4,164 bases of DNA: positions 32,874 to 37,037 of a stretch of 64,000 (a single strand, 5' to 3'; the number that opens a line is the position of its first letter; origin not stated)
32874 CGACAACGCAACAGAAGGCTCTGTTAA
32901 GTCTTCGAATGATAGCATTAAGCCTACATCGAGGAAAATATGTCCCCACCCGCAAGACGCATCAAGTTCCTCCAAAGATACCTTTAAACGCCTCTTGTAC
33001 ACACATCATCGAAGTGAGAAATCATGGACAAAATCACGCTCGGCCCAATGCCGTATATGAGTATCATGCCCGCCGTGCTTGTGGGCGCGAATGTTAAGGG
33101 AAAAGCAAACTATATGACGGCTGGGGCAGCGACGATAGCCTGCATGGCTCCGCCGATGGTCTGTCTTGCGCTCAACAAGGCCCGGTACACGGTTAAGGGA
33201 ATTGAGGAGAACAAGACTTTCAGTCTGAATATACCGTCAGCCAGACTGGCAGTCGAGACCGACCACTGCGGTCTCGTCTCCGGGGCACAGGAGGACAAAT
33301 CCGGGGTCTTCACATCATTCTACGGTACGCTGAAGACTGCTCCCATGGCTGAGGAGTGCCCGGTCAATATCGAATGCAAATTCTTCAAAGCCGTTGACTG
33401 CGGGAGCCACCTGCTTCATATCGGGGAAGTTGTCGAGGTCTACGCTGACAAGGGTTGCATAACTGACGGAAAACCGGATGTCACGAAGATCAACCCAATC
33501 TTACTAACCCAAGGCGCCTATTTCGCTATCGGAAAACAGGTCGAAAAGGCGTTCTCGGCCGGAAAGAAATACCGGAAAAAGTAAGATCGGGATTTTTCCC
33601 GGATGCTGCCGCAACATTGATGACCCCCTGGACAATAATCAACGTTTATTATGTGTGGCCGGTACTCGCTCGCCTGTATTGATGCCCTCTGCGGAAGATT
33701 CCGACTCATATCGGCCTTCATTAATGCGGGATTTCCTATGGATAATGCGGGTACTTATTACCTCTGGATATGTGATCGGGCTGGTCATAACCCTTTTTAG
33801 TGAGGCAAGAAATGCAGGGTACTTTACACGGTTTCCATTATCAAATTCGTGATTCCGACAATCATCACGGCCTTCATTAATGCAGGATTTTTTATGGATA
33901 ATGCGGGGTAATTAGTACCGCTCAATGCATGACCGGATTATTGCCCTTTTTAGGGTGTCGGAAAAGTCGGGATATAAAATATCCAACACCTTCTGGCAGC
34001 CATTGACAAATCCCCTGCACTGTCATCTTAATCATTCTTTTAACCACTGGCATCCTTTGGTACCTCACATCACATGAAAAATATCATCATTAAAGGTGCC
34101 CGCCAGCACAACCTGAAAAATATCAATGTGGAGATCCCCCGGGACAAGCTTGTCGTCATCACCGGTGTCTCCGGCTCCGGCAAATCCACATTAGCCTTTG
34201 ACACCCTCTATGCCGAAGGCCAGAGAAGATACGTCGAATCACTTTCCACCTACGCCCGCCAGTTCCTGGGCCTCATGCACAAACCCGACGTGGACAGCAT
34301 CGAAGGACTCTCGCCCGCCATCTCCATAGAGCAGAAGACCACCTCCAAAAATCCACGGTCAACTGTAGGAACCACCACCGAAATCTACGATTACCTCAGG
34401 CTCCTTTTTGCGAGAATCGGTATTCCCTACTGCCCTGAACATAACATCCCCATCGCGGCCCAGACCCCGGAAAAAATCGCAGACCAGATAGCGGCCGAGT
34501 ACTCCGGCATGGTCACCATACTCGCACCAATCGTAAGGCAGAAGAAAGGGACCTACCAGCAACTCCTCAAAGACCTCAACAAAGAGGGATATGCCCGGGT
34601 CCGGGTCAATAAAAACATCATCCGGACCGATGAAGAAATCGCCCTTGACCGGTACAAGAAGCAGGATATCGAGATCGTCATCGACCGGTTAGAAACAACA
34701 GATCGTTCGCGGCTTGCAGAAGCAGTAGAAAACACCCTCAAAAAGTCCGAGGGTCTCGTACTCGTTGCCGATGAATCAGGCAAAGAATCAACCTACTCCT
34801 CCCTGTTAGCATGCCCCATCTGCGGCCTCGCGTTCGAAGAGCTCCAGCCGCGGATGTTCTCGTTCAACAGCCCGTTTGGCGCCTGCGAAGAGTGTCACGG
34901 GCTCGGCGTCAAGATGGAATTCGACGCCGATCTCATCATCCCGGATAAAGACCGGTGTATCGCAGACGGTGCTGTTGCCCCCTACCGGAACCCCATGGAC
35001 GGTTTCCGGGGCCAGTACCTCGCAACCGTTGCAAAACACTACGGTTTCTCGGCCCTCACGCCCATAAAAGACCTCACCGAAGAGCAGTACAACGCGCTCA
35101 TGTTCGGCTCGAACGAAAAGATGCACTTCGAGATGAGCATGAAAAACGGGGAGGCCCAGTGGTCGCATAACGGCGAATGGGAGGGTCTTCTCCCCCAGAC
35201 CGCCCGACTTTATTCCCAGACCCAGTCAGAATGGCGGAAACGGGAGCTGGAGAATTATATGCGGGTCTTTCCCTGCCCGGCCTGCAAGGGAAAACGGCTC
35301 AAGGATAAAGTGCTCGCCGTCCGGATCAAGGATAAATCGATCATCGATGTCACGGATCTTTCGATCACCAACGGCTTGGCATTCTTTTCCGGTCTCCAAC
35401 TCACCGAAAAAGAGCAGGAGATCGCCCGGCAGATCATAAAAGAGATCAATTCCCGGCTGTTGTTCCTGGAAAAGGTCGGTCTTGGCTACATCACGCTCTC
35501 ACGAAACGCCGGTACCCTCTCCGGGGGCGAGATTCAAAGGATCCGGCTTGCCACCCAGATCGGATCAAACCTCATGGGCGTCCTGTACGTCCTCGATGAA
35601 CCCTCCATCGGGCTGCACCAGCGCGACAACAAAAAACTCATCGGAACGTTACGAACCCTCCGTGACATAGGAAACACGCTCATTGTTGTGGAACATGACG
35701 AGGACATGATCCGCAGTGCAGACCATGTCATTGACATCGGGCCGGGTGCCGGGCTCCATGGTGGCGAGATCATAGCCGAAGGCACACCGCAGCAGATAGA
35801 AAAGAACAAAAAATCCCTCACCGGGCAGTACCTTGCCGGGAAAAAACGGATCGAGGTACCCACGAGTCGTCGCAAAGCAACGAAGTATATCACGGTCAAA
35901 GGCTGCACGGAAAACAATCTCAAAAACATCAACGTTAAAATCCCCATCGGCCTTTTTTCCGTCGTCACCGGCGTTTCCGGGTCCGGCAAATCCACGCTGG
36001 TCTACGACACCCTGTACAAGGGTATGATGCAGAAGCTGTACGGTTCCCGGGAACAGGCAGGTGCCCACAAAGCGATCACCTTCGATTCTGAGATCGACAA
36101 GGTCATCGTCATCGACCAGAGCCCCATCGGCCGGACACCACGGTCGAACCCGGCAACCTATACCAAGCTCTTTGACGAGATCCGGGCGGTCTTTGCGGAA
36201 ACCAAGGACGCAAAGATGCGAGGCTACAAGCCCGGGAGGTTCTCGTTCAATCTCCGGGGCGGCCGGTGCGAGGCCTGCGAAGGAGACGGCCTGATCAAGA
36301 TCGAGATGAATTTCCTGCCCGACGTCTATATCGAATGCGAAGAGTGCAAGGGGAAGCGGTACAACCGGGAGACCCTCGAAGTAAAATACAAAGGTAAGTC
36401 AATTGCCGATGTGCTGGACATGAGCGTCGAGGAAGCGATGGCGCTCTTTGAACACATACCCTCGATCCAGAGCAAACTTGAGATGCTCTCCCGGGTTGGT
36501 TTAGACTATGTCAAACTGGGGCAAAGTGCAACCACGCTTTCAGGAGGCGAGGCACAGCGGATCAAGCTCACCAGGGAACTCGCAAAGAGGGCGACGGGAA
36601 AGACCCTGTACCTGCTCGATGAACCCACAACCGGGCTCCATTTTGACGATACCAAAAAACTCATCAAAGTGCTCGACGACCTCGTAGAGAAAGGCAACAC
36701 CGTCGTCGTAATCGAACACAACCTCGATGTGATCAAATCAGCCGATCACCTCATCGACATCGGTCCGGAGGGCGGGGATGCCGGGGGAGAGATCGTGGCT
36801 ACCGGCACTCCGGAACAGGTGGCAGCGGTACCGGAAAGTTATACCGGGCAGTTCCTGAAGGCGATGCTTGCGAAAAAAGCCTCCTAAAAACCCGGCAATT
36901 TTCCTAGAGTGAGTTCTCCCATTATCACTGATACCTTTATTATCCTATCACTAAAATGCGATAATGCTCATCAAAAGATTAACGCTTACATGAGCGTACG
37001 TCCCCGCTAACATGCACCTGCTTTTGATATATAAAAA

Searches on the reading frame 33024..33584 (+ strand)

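Call 60: search_protein_families(library=pfam, proteins=[window:33024-33584:+], max_evalue=0.00001)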
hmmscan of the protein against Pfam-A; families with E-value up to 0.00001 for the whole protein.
window:33024-33584:+ (186 aa): 1 family
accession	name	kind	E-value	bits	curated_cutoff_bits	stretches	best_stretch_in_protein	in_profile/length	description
PF01613.24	Flavin_Reduct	-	2.2e-25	90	27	1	16-165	7-148/153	Flavin reductase like domain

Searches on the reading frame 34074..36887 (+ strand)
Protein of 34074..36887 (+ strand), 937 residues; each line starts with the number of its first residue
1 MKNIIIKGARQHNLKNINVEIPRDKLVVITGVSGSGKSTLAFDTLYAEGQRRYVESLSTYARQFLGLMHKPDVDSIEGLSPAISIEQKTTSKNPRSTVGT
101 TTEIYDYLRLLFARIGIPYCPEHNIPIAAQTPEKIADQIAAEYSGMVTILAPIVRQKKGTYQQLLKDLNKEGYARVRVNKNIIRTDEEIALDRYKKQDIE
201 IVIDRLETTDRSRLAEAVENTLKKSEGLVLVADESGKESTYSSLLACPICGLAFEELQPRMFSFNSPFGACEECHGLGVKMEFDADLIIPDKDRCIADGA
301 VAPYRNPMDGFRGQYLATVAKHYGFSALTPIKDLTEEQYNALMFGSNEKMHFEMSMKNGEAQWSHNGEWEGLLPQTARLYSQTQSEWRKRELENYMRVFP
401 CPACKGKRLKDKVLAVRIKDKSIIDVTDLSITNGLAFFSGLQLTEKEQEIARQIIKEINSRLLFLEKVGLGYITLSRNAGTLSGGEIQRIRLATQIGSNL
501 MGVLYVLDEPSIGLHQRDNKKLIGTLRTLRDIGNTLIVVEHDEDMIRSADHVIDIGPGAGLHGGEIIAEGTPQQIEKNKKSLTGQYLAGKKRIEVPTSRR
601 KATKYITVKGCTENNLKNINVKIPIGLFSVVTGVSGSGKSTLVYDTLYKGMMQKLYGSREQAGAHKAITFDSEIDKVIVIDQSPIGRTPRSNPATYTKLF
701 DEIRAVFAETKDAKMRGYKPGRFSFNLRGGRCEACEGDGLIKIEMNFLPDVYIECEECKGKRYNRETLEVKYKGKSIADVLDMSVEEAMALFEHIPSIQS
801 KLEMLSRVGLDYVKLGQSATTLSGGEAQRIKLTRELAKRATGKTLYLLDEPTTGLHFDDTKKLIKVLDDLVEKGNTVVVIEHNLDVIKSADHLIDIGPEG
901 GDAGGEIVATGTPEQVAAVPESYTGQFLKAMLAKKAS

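Call 60: search_protein_families(library=pfam, proteins=[window:34074-36887:+], max_evalue=0.00001)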
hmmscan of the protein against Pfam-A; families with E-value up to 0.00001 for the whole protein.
window:34074-36887:+ (937 aa): 7 families
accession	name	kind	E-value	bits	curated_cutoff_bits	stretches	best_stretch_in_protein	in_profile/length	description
PF17760.6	UvrA_inter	-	2.6e-31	108.2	23.3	1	130-233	1-107/109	UvrA interaction domain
PF17755.6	UvrA_DNA-bind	-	3e-27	95.5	23.2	1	284-393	1-109/110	UvrA DNA-binding domain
PF00005.33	ABC_tran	-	4e-20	73.3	25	0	798-853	85-137/137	ABC transporter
PF02463.25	SMC_N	-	6.5e-12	45.8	40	0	184-555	94-211/220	RecF/RecN/SMC N terminal domain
PF13555.12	AAA_29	-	8.8e-08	32.2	27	0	18-40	16-38/61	P-loop containing region of AAA domain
PF13191.12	AAA_16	-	8.4e-07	30.1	32.6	0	22-67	22-64/167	AAA ATPase domain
PF13304.12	AAA_21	-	1e-06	29.5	27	0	840-879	256-295/304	AAA domain, putative AbiEii toxin, Type IV TA system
